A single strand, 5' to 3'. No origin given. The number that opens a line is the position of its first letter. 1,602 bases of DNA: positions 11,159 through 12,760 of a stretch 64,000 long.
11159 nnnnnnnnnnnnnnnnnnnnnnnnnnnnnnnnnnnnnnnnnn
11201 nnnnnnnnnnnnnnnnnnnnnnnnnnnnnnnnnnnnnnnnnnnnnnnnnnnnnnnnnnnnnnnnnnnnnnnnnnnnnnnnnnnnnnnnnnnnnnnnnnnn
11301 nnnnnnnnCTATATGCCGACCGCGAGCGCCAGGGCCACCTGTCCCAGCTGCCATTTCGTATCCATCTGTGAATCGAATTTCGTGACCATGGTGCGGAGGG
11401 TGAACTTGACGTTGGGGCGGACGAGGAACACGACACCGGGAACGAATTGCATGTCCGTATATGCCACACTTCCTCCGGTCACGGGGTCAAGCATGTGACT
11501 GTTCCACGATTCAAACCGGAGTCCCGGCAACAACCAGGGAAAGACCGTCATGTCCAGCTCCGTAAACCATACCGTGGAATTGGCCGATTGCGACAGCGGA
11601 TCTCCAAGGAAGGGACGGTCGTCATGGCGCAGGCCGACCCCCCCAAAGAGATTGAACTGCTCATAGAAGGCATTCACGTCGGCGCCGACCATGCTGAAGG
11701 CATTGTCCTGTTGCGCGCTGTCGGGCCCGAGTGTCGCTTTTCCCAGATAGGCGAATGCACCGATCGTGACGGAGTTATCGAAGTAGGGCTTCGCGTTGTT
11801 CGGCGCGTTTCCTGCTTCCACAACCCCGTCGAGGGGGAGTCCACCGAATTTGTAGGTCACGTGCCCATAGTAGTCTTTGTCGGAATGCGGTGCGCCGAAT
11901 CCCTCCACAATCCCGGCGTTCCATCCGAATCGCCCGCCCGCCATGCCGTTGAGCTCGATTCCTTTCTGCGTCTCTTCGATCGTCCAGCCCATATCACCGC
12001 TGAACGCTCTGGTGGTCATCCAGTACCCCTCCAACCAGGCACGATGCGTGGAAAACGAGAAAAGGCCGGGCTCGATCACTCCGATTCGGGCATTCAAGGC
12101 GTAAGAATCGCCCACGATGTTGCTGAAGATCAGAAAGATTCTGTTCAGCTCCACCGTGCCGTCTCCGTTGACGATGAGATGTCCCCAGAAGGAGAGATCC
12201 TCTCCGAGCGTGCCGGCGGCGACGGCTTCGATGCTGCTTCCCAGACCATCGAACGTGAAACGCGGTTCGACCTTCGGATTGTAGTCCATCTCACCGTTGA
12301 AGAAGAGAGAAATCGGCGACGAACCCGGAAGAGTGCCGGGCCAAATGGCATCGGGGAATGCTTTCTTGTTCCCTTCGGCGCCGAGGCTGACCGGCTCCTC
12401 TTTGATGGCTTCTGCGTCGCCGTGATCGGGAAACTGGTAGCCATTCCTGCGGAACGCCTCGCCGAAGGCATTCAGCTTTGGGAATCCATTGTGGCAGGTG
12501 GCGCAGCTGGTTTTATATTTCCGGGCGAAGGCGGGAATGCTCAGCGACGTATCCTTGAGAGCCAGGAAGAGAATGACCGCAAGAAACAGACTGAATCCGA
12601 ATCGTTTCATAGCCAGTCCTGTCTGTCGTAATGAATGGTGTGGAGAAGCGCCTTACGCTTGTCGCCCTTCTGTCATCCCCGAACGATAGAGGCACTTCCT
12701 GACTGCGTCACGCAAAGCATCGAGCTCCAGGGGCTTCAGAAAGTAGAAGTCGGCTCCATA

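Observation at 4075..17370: Thirteen-kb minus-strand cluster linking a Cyc2-like cytochrome-porin, a cupredoxin, an NAD(P) oxidoreductase, a Rieske/split-cyt-b complex and multiheme cytochromes under a sigma-54 two-component system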

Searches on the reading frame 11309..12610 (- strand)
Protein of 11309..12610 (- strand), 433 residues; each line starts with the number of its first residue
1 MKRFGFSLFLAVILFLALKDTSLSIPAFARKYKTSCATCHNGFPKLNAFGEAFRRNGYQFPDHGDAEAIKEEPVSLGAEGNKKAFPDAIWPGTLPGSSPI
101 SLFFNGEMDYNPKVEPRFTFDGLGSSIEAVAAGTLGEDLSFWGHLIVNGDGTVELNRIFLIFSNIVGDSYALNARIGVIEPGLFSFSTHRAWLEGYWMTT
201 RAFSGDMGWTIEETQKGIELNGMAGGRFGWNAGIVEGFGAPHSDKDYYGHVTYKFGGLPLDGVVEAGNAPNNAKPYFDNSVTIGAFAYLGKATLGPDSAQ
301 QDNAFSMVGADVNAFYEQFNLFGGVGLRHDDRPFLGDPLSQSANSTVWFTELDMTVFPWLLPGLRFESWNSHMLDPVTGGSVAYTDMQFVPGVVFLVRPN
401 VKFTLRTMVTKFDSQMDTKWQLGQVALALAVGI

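Call 4: search_protein_families(library=pfam, proteins=[window:11309-12610:-], max_evalue=0.01)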
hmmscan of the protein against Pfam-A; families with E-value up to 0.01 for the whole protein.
window:11309-12610:- (433 aa): 0 families

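Call 5: search_protein_families(library=ncbifam, proteins=[window:11309-12610:-], max_evalue=0.01)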
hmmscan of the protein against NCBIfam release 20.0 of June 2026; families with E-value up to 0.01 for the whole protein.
window:11309-12610:- (433 aa): 0 families

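Call 6: find_homologous_proteins(query=window:11309-12610:-, max_evalue=0.001)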
Query window:11309-12610:- (433 aa): 829 proteins with E <= 0.001 among 8000 candidates; the best 120 are listed.
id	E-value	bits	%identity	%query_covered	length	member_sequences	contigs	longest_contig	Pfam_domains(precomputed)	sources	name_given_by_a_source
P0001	5.0e-298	1006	100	100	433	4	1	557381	-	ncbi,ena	-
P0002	2.1e-265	899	88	100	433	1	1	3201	-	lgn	-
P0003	1.1e-260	883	85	100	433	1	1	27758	-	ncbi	-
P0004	1.6e-253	860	84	100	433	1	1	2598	-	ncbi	-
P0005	2.7e-253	859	84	100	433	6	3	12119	-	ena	-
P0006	3.5e-250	849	83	100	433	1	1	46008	-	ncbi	-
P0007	1.5e-247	840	82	100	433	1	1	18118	-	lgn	-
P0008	6.0e-246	835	82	100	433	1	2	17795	-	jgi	jgi:hypothetical protein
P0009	2.9e-244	829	82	100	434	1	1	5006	-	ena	-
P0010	5.2e-244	828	82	100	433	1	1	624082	-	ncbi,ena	-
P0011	9.0e-239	811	79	100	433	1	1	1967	-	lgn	-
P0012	7.6e-237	805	79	100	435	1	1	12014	-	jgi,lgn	jgi:hypothetical protein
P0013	1.8e-232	790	78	100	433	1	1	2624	-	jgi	jgi:hypothetical protein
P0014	6.1e-220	749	73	100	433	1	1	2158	-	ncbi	-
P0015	1.4e-217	741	74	100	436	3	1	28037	-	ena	-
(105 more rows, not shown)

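Call 7: search_solved_structures(query=window:11309-12610:-, max_evalue=10)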
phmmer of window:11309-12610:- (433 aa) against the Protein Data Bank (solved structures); distinct sequences matched with E-value up to 10: 5.
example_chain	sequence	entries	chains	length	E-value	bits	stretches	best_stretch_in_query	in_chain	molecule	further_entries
3iy0_L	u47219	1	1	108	0.0062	18.8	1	73-142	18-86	Fab 14, light domain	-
9c2h_F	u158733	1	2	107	0.23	13.7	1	74-141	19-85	Antibody Fab NP1-E9 Light Chain (variable region)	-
8hpj_C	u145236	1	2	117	0.68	12.1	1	74-140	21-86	Fv fragment Light chain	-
9wmq_L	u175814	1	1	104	0.79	11.9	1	72-140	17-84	light chain of antibody 2B5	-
1ofw_A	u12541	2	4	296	1.2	11.3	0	32-73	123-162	NINE-HEME CYTOCHROME C | NINE HEME CYTOCHROME C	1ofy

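Call 9: find_encoding_contigs(protein=P0001, flank=10000, max_places=3)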
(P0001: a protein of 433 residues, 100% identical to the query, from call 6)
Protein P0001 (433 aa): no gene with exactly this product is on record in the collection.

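Call 13: search_protein_representatives(protein=window:11309-12610:-)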
Query: 433 residues. Proteins with E-value up to 0.001 (for the whole library): 1962; up to 1e-10: 609; up to 1e-30: 207. The best 150 are listed.
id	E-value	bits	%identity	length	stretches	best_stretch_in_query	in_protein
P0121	3.1e-158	544.0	83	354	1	1-292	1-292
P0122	2.6e-137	475.0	52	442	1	5-411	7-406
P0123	2.9e-103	362.8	73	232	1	2-213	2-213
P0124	7.9e-94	331.7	46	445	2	9-303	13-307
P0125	2.7e-90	320.0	45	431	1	7-432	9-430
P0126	2.2e-89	317.0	42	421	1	6-432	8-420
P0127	3.8e-87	309.7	45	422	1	11-406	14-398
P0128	1.5e-86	307.7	43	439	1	6-418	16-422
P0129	1.6e-85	304.3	41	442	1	10-431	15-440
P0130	2.5e-77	277.3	41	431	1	5-407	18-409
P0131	6.7e-69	249.5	42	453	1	12-408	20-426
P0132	6.7e-69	249.5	42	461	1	22-413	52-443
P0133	1.5e-68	248.3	43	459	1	8-405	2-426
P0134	2.8e-68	247.4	41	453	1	9-370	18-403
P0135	2.3e-65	237.8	38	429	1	11-370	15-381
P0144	5.4e-60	220.1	37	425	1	3-420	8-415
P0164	4.0e-56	207.4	33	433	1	14-411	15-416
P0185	2.1e-53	198.4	34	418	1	8-419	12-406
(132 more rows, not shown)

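Call 15: find_related_loci(query=window:11309-12610:-, collection=genome_contigs, flank=10000)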
Query window:11309-12610:- (433 aa) in genome_contigs; peptide patterns used: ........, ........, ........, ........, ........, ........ (x = any residue, [..] = any of these).
22 stretches matched a pattern; 10 encode a relative of the query (tblastn E <= 1e-3); 10 distinct loci.
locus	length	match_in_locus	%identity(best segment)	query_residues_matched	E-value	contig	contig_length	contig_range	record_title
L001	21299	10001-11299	95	1-433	0e+0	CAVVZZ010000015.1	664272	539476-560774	MAG: Ignavibacteriota bacterium isolate MFD01872.bin.1.283 genome assembly, contig: contig_91624, whole genome shotgun s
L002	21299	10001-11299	95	1-433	0e+0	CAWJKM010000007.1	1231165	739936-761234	MAG: Ignavibacteriota bacterium isolate MFD05942.bin.1.94 genome assembly, contig: contig_3660, whole genome shotgun seq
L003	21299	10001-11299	95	1-433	0e+0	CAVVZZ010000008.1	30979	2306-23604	MAG: Ignavibacteriota bacterium isolate MFD01872.bin.1.283 genome assembly, contig: contig_155580, whole genome shotgun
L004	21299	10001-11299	82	1-433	0e+0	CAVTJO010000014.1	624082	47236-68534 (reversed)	MAG: uncultured Bacteroidetes bacterium isolate MFD05942.bin.1.467 genome assembly, contig: contig_54901, whole genome s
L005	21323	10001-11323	68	1-433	0e+0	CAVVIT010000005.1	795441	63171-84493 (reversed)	MAG: Ignavibacteriota bacterium isolate MFD01476.bin.1.164 genome assembly, contig: contig_13463, whole genome shotgun s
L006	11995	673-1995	67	1-433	0e+0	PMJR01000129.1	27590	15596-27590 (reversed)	MAG: Ignavibacteriae bacterium isolate fen_1276 73.20120600_E2D.49_contig_31250, whole genome shotgun sequence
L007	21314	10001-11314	68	1-433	0e+0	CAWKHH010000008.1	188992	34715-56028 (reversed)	MAG: Ignavibacteriota bacterium isolate MFD05942.bin.1.310 genome assembly, contig: contig_70818, whole genome shotgun s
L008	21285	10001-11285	77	25-433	2e-168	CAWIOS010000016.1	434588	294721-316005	MAG: Ignavibacteriota bacterium isolate MFD01476.bin.1.169 genome assembly, contig: contig_56492, whole genome shotgun s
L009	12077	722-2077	66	1-433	0e+0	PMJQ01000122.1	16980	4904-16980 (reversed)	MAG: Ignavibacteriae bacterium isolate fen_1277 73.20120600_E2D.52_contig_50319, whole genome shotgun sequence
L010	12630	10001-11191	72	1-396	0e+0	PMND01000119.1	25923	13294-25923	MAG: Ignavibacteriae bacterium isolate fen_1259 73.20100900_E3D.21_contig_20363, whole genome shotgun sequence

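Call 41: predict_structure(alignment_id=A1)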
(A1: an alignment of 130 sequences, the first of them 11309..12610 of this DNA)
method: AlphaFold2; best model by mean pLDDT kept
length: 433 residues; sequences in the alignment: 130
mean_pLDDT: 91.4   pTM: 0.86
mean pLDDT of the five models: 91.4, 90.6, 90.2, 90.0, 89.8
residues with pLDDT >= 90: 327; 70-90: 85; 50-70: 17; < 50: 4
segments of 3 or more residues with pLDDT < 50: 21-24
pLDDT, mean of each block of 10 residues (from residue 1): 84 80 56 79 91 93 86 91 94 87 95 96 94 91 95 94 93 96 93 89 88 90 97 86 86 97 79 88 98 90 96 98 98 93 97 96 98 95 98 94 97 97 96 89
secondary structure, 60 per line:
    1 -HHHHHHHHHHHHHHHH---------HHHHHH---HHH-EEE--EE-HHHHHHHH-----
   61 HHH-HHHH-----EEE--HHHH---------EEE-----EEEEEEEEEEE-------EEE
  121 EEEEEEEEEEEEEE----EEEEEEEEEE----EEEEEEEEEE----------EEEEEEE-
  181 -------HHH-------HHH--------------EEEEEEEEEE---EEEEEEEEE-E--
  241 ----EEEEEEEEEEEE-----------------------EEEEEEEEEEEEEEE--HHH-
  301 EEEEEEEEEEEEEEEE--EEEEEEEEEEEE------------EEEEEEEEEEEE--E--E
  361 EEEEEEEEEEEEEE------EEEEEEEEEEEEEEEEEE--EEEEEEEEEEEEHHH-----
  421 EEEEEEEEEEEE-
elements in order: H2-17 H27-32 E40-42 H48-55 H65-68 E74-76 H79-82 E92-94 E100-110 E118-134 E139-148 E153-162 E173-179 E215-224 E228-236 E245-256 E280-294 E301-316 E319-330 E343-354 E360-374 E381-398 E401-412 E421-432

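Call 44: fold_search(model_id=the predicted structure, library=pdb)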
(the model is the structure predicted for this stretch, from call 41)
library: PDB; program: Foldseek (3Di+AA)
matches with E <= 10: 1023; with E <= 0.001: 220
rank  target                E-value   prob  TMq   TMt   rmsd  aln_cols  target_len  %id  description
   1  5mdo_A                3.3e-11  1.00  0.50  0.62   6.5       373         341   12  Crystal structure of in vitro folded Chitoporin VhChip from Vibrio harveyi (crystal form I) (released 2017-12-20)
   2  5mdq_A                9.8e-11  1.00  0.50  0.60   7.4       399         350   12  Crystal structure of outer membrane expressed Chitoporin VhChip from Vibrio harveyi (released 2017-12-20)
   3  2fgq                  1.8e-10  1.00  0.52  0.65   5.9       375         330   13  High resolution X-ray structure of Omp32 in complex with malate (released 2006-01-31)
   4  6ehb_B                3.1e-10  1.00  0.48  0.63   6.6       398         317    8  OmpU, an outer membrane protein, of Vibrio cholerae (released 2018-04-25)
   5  2o4v_A                4.7e-10  1.00  0.55  0.58   5.8       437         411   10  An arginine ladder in OprP mediates phosphate specific transfer across the outer membrane (released 2006-12-26)
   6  7eqm_A                6.6e-10  1.00  0.52  0.66   6.0       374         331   11  Apo Truncated VhChiP (Delta 1-19) (released 2022-08-10)
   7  8wv0_A                1.0e-09  1.00  0.47  0.59   6.8       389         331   11  Outer membrane porin of Burkholderia pseudomallei (BpsOmp38) (released 2024-10-30)
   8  6eus_A                1.2e-09  1.00  0.48  0.59   7.4       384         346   10  Crystal structure of the outer membrane channel DcaP of Acinetobacter baumannii (released 2018-11-14)
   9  1e54_A                2.0e-09  1.00  0.50  0.63   6.3       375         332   14  Anion-selective porin from Comamonas acidovorans (released 2001-07-12)
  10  6ehb_A                2.2e-09  1.00  0.47  0.61   6.9       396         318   10  OmpU, an outer membrane protein, of Vibrio cholerae (released 2018-04-25)
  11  6ehb_C                2.7e-09  1.00  0.44  0.57   7.2       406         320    9  OmpU, an outer membrane protein, of Vibrio cholerae (released 2018-04-25)
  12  8wv0_B                2.7e-09  1.00  0.44  0.55   7.1       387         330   10  Outer membrane porin of Burkholderia pseudomallei (BpsOmp38) (released 2024-10-30)
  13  7ff7_A                3.4e-09  1.00  0.47  0.57   6.3       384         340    9  Structure of OmpF2 (released 2022-11-16)
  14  5ldv                  3.4e-09  1.00  0.34  0.36  14.0       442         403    9  Crystal Structures of MOMP from Campylobacter jejuni (released 2016-10-26)
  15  6ehd                  4.2e-09  1.00  0.47  0.61   6.9       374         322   11  OmpT (in-vitro folded), an outer membrane protein of Vibrio cholerae (released 2018-04-25)
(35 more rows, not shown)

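Call 46: list_cluster_members(proteins=[P0122, P0124, P0125, P0126, P0128, P0130, P0135, P0144, P0164, P0185])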
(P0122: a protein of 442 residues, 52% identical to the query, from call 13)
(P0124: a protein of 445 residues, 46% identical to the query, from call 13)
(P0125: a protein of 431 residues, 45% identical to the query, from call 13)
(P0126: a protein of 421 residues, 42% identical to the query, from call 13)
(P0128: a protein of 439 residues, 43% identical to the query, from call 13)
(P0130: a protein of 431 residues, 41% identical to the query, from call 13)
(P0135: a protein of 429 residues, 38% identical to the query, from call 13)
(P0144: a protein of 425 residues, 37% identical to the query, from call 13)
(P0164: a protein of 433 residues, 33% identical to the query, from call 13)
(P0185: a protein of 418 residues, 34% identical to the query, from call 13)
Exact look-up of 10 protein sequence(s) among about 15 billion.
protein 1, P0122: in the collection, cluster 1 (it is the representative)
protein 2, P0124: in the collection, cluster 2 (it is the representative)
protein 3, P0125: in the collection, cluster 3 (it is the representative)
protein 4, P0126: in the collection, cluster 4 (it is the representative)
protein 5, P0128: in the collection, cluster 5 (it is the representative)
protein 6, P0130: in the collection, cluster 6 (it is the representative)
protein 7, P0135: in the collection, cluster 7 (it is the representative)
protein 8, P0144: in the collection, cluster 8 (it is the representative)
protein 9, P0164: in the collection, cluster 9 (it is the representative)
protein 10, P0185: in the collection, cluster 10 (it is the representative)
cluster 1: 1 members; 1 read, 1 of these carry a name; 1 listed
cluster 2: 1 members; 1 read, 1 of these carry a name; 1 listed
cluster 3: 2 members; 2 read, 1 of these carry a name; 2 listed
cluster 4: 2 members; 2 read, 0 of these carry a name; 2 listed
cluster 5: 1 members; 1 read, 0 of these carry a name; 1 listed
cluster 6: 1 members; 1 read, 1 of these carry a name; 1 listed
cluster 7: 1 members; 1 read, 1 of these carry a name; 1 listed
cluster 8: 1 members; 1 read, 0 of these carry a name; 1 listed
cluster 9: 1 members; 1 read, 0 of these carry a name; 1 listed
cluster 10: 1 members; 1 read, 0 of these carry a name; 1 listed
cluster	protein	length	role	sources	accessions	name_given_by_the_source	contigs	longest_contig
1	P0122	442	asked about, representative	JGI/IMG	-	hypothetical protein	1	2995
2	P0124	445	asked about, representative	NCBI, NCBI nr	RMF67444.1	MAG: hypothetical protein D6743_04905 [Calditrichaeota bacterium] | MAG: hypothetical protein D6743_04905 [Calditrichota bacterium]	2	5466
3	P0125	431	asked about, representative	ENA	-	-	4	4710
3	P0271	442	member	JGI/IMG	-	hypothetical protein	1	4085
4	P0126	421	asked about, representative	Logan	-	-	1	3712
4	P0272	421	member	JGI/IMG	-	-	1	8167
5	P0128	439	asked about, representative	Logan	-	-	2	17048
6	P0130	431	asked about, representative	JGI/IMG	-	hypothetical protein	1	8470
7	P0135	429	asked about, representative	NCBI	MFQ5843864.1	MAG: hypothetical protein ACE5JG_02640 [Planctomycetota bacterium]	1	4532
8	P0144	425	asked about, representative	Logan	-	-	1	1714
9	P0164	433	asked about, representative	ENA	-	-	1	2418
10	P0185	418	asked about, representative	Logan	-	-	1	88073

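Call 47: find_encoding_contigs(protein=P0185, flank=10000, max_places=2)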
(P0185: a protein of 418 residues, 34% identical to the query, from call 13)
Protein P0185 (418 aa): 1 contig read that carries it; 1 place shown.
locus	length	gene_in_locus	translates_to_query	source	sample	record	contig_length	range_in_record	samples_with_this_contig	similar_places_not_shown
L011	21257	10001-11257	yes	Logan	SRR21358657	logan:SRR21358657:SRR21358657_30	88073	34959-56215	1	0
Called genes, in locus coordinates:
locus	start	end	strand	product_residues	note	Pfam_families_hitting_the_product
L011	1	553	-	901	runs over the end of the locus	PF07693:KAP_NTPase, PF13191:AAA_16, PF13401:AAA_22 (faint), PF25199:nSTAND_NTPase5 (faint), PF13174:TPR_6 (faint), PF13424:TPR_12 (weak), PF17874:TPR_MalT (weak), PF13424:TPR_12, +6 more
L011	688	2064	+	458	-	PF00282:Pyridoxal_deC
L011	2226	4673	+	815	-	PF02743:dCache_1 (weak), PF21623:HK_sensor_dom_bact, PF00672:HAMP, PF00989:PAS (weak), PF13426:PAS_9, PF00512:HisKA, PF02518:HATPase_c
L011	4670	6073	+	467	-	PF00004:AAA (faint), PF00072:Response_reg, PF00158:Sigma54_activat, PF14532:Sigma54_activ_2, PF07728:AAA_5 (weak), PF25601:AAA_lid_14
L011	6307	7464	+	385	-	PF07396:Porin_O_P (weak)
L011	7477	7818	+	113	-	-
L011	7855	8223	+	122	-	PF13473:Cupredoxin_1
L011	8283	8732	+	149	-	PF13442:Cytochrome_CBB3 (weak), PF00034:Cytochrom_C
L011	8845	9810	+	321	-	PF13557:Phenol_MetA_deg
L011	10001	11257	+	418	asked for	-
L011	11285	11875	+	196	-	PF13620:CarboxypepD_reg (weak)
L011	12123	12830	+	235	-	PF01925:TauE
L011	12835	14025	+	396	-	PF03453:MoeA_N, PF00994:MoCF_biosynth, PF03454:MoeA_C (weak)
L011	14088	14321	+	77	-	PF02597:ThiS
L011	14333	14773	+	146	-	PF02391:MoaE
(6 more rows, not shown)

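Call 48: find_encoding_contigs(protein=P0128, flank=10000, max_places=2)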
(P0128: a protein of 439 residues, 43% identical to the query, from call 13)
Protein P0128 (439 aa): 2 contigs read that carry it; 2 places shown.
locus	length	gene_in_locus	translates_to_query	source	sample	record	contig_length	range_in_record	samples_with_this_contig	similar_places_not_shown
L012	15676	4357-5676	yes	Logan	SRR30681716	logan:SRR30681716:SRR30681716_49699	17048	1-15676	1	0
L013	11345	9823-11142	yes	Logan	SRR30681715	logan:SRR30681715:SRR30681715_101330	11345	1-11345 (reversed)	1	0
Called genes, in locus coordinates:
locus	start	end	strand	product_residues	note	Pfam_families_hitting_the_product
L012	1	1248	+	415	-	?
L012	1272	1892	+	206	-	-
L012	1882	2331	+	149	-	PF13442:Cytochrome_CBB3, PF00034:Cytochrom_C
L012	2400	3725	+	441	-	-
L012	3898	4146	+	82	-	-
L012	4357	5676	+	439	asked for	-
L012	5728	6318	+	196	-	PF13620:CarboxypepD_reg (weak), PF14686:fn3_3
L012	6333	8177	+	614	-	PF14691:Fer4_20, PF01266:DAO, PF07992:Pyr_redox_2, PF13450:NAD_binding_8, PF12838:Fer4_7, PF13187:Fer4_9 (weak), PF13534:Fer4_17 (weak), PF00037:Fer4 (weak), +3 more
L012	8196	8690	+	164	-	PF00355:Rieske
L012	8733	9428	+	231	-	PF00033:Cytochrome_B, PF14358:DUF4405, PF13631:Cytochrom_B_N_2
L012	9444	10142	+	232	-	PF00032:Cytochrom_B_C (weak)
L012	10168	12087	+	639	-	PF02433:FixO (faint), PF14522:Cytochrome_C7 (faint), PF13442:Cytochrome_CBB3 (faint), PF00034:Cytochrom_C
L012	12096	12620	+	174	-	PF00034:Cytochrom_C (weak), PF13442:Cytochrome_CBB3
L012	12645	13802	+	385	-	PF13428:TPR_14 (faint)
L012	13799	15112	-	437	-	PF14870:PSII_BNR (faint), PF18962:Por_Secre_tail (weak)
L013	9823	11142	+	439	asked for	-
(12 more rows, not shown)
